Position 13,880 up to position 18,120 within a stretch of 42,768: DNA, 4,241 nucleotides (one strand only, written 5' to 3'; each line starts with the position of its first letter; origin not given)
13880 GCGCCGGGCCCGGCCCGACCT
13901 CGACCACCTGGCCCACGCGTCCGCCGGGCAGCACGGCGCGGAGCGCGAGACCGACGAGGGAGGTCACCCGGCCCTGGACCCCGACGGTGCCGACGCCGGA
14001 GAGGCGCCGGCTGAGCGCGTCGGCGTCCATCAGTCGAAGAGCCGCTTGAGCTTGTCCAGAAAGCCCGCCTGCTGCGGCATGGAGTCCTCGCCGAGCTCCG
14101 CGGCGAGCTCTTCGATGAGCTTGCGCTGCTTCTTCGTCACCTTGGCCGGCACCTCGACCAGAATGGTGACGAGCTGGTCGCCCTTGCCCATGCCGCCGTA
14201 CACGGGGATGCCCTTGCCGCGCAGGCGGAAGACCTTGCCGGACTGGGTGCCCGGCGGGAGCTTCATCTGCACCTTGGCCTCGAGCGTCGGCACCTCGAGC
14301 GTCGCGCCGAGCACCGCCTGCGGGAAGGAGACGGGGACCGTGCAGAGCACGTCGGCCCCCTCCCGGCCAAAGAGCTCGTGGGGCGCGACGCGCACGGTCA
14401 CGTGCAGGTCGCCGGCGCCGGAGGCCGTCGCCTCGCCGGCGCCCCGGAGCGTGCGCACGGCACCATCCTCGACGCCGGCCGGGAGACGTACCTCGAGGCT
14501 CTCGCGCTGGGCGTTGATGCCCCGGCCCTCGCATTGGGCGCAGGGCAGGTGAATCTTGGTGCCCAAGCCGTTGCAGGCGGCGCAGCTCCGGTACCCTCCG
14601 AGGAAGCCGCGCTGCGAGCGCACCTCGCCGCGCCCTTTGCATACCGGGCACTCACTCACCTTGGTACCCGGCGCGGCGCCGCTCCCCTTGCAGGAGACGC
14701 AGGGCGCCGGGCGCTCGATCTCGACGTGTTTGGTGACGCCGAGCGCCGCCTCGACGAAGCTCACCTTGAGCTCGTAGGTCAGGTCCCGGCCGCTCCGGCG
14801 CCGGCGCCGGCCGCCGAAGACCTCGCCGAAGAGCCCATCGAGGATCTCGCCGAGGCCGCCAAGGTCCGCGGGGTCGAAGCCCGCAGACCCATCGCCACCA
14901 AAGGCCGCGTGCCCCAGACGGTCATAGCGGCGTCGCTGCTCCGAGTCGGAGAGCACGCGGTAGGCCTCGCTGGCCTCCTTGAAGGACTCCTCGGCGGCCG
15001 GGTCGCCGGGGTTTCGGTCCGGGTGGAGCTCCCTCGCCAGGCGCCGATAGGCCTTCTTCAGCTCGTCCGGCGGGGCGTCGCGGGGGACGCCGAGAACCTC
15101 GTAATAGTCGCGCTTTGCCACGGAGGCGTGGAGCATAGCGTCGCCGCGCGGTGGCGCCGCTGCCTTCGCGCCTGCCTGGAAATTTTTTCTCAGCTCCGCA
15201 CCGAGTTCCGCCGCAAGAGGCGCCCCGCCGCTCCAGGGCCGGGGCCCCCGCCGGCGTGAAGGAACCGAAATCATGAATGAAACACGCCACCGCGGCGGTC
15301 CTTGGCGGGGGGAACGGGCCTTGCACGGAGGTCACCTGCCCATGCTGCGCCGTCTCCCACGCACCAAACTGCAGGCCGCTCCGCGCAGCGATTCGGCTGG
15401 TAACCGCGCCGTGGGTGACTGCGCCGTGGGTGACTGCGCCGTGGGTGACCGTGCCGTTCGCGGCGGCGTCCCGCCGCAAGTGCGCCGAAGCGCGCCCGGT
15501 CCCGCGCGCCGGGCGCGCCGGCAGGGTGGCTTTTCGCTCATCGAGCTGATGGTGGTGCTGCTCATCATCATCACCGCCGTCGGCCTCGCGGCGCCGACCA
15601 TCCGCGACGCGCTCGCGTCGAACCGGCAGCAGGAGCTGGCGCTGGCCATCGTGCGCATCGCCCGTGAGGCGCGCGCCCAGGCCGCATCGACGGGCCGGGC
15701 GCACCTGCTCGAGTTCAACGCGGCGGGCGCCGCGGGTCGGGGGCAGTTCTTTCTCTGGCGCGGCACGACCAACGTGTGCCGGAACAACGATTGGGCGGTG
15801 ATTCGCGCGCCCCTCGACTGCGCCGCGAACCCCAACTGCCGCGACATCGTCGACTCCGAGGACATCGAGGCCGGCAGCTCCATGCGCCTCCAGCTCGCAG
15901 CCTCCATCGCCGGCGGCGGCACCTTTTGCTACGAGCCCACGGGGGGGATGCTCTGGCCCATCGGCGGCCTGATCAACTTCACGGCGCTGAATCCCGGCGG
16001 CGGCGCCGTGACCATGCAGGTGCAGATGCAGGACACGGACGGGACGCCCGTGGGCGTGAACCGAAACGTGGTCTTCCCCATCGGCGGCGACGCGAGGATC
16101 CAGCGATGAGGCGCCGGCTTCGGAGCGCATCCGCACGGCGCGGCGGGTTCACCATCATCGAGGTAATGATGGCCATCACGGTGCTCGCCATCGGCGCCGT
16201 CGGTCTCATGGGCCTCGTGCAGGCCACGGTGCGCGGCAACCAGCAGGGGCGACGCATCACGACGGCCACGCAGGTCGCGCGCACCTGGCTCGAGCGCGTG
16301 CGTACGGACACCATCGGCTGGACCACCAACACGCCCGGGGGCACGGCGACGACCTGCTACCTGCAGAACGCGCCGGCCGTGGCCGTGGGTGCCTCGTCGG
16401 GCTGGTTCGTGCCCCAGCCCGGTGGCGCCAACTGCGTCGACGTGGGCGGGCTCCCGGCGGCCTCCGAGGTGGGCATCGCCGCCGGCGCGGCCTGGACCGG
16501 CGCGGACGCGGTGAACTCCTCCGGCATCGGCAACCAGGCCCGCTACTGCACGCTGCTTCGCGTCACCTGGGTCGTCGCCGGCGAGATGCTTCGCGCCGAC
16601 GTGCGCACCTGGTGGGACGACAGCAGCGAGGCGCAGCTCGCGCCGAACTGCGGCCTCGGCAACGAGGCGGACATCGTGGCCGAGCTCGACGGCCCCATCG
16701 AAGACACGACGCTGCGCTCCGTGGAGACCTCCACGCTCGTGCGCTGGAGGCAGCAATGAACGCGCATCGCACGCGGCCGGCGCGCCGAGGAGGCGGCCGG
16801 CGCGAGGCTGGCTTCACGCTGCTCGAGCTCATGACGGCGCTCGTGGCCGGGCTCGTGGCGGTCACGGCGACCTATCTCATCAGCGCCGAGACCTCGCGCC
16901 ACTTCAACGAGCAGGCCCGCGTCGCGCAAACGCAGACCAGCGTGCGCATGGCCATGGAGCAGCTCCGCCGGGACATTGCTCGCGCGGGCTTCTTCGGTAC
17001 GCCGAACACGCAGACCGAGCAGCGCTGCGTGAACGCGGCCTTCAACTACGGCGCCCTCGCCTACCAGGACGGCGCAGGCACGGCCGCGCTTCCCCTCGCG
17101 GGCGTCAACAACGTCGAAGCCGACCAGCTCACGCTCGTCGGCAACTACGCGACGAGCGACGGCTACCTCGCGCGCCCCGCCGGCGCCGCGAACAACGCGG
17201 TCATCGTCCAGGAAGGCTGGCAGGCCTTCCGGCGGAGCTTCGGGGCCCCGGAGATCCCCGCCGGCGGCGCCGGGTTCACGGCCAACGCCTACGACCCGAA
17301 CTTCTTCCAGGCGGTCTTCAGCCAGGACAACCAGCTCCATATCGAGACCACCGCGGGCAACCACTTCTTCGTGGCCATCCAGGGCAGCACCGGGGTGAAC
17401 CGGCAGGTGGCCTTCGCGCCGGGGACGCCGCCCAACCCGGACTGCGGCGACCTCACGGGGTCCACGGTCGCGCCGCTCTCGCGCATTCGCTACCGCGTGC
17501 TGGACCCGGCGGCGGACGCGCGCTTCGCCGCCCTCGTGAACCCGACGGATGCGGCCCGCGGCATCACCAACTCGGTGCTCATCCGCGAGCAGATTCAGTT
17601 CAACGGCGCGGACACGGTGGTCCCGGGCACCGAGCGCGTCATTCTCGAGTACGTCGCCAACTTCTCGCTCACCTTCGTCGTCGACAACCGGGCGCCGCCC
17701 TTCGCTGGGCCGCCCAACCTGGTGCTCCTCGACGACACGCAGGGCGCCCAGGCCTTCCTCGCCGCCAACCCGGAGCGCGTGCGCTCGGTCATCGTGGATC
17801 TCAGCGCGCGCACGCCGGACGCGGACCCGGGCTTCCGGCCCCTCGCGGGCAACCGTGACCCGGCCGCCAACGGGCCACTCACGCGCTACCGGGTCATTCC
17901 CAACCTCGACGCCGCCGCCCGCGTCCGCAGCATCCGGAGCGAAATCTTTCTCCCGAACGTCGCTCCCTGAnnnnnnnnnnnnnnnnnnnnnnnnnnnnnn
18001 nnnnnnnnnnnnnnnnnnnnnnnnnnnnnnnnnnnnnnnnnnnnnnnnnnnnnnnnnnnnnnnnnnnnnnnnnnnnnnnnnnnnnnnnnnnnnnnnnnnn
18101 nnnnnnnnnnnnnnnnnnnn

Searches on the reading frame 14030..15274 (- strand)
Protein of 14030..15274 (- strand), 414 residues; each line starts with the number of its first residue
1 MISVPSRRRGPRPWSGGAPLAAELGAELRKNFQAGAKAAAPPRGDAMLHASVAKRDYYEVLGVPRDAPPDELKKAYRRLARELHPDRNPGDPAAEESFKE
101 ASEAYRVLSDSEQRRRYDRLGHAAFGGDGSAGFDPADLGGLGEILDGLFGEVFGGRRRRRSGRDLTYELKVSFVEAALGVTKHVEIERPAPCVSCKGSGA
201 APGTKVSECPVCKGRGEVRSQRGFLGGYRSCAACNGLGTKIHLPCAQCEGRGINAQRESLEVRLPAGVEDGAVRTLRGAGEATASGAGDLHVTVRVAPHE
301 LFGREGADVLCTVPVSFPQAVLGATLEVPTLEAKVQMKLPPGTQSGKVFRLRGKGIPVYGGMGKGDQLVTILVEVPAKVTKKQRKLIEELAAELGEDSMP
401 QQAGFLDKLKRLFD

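Call 31: search_protein_families(library=pfam, proteins=[window:14030-15274:-])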
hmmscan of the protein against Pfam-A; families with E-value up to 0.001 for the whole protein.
window:14030-15274:- (414 aa): 5 families
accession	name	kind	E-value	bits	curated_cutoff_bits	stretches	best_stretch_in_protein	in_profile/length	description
PF01556.23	DnaJ_C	-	3e-45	154.4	26.6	1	166-376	2-152/152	DnaJ C terminal domain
PF00226.36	DnaJ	-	9.7e-27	93.3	27.8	1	56-118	1-63/63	DnaJ domain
PF00684.25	DnaJ_CXXCXGXG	-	4.7e-11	43.2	32.7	1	192-252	1-65/65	DnaJ central domain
PF15777.11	Anti-TRAP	-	0.00014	22.2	32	0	190-221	11-45/59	Tryptophan RNA-binding attenuator protein inhibitory protein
PF17302.8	DUF5351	-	0.00068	20.3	27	0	209-240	1-29/29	Family of unknown function (DUF5351)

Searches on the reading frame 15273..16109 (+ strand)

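Call 31: search_protein_families(library=pfam, proteins=[window:15273-16109:+])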
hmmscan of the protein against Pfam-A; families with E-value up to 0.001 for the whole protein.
window:15273-16109:+ (278 aa): 1 family
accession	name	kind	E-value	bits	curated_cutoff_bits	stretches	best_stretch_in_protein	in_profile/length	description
PF07963.17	N_methyl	-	7.8e-06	25.7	21.2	1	82-104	2-24/27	Prokaryotic N-terminal methylation motif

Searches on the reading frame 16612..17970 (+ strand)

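Call 32: search_protein_families(library=pfam, proteins=[window:16612-17970:+])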
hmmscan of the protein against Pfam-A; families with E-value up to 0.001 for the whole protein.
window:16612-17970:+ (452 aa): 1 family
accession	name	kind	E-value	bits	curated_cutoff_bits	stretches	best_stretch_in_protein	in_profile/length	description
PF07963.17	N_methyl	-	7.3e-05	22.6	21.2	1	63-88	2-27/27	Prokaryotic N-terminal methylation motif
